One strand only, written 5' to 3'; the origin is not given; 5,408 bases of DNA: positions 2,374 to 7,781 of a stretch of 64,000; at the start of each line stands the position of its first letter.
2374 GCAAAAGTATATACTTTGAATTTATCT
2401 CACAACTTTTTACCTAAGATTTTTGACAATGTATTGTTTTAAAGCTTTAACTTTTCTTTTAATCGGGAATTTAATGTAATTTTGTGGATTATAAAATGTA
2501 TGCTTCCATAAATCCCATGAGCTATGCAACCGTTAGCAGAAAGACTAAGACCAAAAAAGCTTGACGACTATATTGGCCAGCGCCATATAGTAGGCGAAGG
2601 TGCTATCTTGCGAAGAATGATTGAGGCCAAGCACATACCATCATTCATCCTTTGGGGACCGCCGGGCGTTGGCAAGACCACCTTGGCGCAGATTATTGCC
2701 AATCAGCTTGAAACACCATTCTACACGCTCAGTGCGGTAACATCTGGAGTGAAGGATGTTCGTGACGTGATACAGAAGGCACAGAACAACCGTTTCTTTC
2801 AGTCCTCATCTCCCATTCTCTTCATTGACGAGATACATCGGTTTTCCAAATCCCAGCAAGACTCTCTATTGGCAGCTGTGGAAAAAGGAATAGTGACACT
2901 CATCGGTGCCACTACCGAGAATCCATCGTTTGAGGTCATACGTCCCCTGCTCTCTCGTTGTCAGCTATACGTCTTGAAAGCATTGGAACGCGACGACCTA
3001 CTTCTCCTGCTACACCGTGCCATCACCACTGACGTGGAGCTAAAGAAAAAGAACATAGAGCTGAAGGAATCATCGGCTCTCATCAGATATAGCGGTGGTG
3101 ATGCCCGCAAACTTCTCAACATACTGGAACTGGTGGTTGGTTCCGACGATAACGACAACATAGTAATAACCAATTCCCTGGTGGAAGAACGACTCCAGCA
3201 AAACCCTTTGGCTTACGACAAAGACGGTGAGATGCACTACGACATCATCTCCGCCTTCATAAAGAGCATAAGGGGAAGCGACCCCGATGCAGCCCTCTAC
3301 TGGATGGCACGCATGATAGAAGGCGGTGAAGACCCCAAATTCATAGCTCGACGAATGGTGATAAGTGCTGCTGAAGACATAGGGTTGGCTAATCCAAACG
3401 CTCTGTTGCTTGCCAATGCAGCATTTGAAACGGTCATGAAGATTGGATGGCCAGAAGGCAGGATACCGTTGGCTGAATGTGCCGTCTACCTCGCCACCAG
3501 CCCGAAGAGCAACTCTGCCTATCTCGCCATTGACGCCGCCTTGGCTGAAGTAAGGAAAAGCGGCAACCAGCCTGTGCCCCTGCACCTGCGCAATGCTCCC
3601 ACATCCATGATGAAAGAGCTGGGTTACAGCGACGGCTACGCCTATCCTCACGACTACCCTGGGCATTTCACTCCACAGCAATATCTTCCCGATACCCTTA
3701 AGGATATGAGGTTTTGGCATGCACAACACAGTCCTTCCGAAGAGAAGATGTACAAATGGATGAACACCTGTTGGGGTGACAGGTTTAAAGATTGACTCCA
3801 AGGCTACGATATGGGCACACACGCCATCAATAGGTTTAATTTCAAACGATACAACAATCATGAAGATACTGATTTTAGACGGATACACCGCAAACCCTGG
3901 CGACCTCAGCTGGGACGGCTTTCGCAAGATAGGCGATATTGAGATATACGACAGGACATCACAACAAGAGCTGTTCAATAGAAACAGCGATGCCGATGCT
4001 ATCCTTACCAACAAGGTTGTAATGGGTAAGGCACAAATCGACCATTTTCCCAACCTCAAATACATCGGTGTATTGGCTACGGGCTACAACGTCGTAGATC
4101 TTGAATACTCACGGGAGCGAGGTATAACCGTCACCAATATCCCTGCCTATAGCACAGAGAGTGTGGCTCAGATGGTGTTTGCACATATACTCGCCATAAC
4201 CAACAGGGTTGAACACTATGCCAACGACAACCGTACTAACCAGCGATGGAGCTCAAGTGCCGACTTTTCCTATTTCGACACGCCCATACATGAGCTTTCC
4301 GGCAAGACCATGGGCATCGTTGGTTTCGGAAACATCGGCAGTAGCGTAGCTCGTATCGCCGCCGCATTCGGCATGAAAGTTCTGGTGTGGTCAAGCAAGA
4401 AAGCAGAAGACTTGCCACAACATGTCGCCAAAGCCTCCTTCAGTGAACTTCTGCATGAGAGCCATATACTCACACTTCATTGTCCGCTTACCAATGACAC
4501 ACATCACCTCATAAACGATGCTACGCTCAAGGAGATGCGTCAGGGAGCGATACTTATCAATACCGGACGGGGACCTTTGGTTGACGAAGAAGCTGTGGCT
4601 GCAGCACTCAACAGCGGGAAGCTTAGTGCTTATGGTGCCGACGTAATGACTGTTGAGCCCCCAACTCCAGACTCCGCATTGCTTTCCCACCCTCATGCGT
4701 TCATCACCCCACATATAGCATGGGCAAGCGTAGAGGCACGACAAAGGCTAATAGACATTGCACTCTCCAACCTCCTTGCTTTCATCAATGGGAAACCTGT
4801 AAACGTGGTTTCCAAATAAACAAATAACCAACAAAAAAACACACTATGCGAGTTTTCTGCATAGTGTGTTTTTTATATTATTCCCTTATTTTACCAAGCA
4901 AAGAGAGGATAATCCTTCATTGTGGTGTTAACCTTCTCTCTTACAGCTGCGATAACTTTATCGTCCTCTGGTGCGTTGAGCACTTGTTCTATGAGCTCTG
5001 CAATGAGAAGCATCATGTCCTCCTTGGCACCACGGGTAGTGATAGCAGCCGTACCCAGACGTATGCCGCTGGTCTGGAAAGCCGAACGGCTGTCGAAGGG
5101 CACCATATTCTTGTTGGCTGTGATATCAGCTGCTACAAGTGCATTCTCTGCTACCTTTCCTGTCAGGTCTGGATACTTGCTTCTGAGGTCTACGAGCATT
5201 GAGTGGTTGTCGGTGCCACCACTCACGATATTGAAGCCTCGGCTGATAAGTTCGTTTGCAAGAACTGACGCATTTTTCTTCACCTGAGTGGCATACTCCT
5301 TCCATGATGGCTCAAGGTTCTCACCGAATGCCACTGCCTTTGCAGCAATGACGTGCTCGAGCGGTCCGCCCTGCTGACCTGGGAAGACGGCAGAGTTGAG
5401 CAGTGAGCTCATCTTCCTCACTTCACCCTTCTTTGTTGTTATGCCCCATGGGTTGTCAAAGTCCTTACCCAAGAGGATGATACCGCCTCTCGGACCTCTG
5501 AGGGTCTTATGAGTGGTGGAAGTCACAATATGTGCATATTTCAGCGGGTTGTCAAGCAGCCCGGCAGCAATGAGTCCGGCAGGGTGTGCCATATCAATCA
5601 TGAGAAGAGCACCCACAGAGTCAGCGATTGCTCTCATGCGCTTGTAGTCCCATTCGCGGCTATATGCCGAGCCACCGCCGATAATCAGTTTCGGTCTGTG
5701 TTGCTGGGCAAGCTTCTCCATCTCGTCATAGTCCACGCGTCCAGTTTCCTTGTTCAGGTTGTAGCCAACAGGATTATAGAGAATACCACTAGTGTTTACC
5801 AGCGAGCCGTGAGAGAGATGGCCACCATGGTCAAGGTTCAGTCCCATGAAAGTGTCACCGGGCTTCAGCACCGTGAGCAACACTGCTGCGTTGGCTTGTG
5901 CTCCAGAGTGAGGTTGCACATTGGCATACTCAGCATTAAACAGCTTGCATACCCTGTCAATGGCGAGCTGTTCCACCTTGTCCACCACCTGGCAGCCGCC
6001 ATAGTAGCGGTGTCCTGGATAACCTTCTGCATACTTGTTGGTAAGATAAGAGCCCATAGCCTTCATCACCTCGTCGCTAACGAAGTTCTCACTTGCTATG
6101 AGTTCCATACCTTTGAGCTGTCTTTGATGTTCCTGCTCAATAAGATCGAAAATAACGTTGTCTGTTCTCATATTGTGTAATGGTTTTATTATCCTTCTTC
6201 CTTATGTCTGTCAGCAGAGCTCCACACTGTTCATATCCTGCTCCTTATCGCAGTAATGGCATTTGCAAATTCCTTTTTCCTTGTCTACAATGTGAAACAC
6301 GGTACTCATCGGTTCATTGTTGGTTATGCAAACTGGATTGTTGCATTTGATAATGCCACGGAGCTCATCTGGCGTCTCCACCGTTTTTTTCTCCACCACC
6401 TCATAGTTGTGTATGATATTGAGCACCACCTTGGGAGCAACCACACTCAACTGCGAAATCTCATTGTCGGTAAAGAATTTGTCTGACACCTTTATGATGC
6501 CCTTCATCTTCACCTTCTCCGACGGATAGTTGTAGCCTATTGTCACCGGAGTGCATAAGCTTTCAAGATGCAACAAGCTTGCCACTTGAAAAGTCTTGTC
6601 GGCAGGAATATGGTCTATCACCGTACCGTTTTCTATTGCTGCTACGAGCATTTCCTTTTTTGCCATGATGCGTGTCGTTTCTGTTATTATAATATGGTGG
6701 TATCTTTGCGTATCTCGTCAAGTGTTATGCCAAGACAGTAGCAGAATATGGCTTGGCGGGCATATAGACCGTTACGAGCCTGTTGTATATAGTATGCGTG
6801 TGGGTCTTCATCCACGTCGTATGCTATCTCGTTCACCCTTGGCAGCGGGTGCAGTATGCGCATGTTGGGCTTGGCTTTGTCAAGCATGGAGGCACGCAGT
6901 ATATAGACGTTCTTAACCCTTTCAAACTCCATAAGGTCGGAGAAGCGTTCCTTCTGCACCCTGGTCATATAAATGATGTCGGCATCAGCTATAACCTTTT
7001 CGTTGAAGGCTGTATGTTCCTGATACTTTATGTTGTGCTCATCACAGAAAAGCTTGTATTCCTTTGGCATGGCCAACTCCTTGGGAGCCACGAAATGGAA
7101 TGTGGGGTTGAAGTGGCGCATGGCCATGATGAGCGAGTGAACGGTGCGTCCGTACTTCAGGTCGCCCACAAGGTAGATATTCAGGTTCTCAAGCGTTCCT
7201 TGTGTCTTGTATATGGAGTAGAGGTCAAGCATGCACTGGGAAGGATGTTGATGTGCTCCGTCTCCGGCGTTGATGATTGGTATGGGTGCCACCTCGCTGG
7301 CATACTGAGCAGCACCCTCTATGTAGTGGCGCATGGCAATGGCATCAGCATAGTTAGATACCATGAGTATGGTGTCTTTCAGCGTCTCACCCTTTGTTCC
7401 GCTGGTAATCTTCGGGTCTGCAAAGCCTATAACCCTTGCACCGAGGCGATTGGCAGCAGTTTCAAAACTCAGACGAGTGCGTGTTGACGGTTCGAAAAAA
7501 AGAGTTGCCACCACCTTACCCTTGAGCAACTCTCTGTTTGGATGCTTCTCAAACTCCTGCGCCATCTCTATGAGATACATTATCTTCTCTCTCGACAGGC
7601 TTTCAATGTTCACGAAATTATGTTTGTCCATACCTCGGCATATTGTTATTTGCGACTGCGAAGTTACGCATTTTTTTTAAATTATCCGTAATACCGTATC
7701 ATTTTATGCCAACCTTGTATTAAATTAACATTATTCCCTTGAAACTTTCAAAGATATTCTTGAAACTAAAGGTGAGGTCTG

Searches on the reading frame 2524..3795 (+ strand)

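Call 64: search_protein_families(library=pfam, proteins=[window:2524-3795:+], max_evalue=0.00001)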
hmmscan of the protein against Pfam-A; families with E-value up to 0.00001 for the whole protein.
window:2524-3795:+ (423 aa): 8 families
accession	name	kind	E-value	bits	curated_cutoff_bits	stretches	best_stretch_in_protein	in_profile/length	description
PF12002.13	MgsA_C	-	2.8e-73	245.7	27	1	251-416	1-166/167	MgsA AAA+ ATPase C terminal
PF16193.11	AAA_assoc_2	-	2.5e-25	89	34.3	1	176-250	3-81/81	AAA C-terminal domain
PF00004.35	AAA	-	1.4e-18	68.1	21.2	1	42-149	2-126/131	ATPase family associated with various cellular activities (AAA)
PF05496.18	RuvB_N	-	1.8e-17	64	27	1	8-127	1-116/159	Holliday junction DNA helicase RuvB P-loop domain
PF07728.20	AAA_5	-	3.6e-07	30.7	22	1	41-127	2-98/139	AAA domain (dynein-related subfamily)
PF00158.32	Sigma54_activat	-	2.1e-06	27.9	20.2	0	87-134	85-132/168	Sigma-54 interaction domain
PF20720.3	nSTAND3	-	5.7e-06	26.6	27.2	1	42-91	21-69/155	Novel STAND NTPase 3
PF13173.12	AAA_14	-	9.7e-06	26.1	27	0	41-110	5-77/129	AAA domain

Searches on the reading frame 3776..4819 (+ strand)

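Call 64: search_protein_families(library=pfam, proteins=[window:3776-4819:+], max_evalue=0.00001)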
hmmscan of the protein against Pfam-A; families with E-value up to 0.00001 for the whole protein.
window:3776-4819:+ (347 aa): 3 families
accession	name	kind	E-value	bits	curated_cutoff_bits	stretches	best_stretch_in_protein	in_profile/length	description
PF02826.25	2-Hacid_dh_C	-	2.6e-57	193.5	25.1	1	136-315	2-178/178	D-isomer specific 2-hydroxyacid dehydrogenase, NAD binding domain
PF00389.36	2-Hacid_dh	-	1.1e-26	93.6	24.6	1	49-343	15-131/134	D-isomer specific 2-hydroxyacid dehydrogenase, catalytic domain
PF03446.21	NAD_binding_2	-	5.6e-06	26.9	21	0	179-288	2-117/161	NAD binding domain of 6-phosphogluconate dehydrogenase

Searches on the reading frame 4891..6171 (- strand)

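Call 64: search_protein_families(library=pfam, proteins=[window:4891-6171:-], max_evalue=0.00001)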
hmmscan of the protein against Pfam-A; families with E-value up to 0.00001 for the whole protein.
window:4891-6171:- (426 aa): 2 families
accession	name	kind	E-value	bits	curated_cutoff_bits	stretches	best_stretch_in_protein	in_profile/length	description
PF00464.25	SHMT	-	6.3e-163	542.4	27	1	3-393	4-398/399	Serine hydroxymethyltransferase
PF00155.27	Aminotran_1_2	-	4.5e-07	29.8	19.7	1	57-348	38-321/361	Aminotransferase class I and II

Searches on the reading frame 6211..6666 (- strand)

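Call 64: search_protein_families(library=pfam, proteins=[window:6211-6666:-], max_evalue=0.00001)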
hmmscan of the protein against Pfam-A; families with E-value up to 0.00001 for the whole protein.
window:6211-6666:- (151 aa): 2 families
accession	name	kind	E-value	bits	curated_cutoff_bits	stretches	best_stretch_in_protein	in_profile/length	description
PF01948.23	PyrI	-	6.9e-31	106.8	25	1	7-97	2-93/93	Aspartate carbamoyltransferase regulatory chain, allosteric domain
PF02748.20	PyrI_C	-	8.1e-18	64.4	23.4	1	101-147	1-47/48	Aspartate carbamoyltransferase regulatory chain, metal binding domain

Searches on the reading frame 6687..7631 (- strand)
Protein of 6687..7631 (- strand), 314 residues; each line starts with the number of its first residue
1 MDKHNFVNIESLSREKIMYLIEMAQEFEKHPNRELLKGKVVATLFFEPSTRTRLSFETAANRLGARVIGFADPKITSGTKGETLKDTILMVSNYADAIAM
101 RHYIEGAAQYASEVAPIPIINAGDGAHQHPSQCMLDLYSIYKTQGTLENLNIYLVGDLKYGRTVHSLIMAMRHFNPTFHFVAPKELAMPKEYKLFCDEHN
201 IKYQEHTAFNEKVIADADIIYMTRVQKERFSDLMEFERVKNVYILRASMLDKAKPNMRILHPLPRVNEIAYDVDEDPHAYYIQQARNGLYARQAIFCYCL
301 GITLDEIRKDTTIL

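Call 64: search_protein_families(library=pfam, proteins=[window:6687-7631:-], max_evalue=0.00001)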
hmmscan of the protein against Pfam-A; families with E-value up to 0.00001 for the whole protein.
window:6687-7631:- (314 aa): 2 families
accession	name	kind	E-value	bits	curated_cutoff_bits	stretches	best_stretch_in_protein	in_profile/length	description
PF02729.26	OTCace_N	-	1.4e-45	155.4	29.9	1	5-141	2-147/148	Aspartate/ornithine carbamoyltransferase, carbamoyl-P binding domain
PF00185.30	OTCace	-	1.3e-30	107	29.4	1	149-298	2-156/157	Aspartate/ornithine carbamoyltransferase, Asp/Orn binding domain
